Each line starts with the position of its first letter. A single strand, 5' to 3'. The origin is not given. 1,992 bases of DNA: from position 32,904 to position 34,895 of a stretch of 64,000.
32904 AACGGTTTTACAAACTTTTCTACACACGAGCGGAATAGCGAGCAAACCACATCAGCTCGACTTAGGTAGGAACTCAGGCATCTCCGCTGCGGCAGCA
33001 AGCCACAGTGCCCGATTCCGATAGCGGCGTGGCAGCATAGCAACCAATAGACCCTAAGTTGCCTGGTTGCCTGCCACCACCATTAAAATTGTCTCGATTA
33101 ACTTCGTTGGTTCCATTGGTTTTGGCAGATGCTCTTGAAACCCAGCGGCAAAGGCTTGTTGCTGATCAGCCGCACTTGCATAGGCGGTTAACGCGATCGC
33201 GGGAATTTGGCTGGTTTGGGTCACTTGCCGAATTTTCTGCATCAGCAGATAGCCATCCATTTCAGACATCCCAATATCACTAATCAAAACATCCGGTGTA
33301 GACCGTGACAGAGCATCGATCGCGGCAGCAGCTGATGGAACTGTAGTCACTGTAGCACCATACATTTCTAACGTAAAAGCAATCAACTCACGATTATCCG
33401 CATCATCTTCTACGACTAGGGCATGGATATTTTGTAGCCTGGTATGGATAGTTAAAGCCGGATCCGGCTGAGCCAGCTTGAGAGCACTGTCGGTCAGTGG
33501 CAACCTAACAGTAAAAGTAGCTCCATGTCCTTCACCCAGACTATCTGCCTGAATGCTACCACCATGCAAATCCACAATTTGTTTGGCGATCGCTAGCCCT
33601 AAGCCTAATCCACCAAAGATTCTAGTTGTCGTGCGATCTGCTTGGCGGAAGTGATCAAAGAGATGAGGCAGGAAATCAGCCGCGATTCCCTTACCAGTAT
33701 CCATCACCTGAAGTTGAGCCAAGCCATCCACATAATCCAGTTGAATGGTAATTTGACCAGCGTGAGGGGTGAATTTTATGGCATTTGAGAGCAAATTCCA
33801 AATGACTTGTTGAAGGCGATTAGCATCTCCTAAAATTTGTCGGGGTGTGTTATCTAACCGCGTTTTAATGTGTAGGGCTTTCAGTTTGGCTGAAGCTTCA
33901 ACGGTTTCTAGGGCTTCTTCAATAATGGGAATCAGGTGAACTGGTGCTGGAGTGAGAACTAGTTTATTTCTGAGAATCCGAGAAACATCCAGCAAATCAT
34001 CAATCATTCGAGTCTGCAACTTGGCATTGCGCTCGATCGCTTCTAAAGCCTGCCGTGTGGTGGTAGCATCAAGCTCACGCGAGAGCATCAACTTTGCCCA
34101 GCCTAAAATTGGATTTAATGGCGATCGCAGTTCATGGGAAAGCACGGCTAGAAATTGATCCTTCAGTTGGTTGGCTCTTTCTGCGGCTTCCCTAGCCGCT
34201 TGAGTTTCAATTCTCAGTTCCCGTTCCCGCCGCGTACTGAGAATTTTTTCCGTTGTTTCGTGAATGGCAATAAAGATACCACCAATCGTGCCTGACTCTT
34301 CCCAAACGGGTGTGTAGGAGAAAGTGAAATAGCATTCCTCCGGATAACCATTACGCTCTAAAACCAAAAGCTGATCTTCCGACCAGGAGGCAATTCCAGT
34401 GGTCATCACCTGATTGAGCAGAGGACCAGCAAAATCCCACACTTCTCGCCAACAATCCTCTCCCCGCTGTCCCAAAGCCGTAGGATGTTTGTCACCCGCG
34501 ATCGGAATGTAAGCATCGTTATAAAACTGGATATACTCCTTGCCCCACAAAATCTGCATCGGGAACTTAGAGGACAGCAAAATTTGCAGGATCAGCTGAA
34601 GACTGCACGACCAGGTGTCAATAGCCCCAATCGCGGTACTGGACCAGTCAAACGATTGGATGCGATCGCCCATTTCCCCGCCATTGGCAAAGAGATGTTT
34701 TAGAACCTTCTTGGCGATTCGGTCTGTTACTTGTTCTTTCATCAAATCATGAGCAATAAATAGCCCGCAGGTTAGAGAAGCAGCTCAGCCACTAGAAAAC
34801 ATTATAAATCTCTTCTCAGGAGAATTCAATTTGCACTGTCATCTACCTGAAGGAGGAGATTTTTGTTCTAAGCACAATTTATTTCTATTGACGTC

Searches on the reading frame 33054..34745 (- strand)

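Call 21: search_protein_families(library=pfam, proteins=[window:33054-34745:-])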
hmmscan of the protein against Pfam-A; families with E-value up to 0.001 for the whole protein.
window:33054-34745:- (563 aa): 3 families
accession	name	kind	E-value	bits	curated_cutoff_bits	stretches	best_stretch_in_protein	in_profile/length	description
PF02518.31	HATPase_c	-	2.9e-30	105.4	26.4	1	306-418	1-110/111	Histidine kinase-, DNA gyrase B-, and HSP90-like ATPase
PF00072.30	Response_reg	-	1.8e-23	83.2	30.2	1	443-553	2-110/111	Response regulator receiver domain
PF00512.31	HisKA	-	2.9e-15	56.5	26.9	1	195-257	2-63/66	His Kinase A (phospho-acceptor) domain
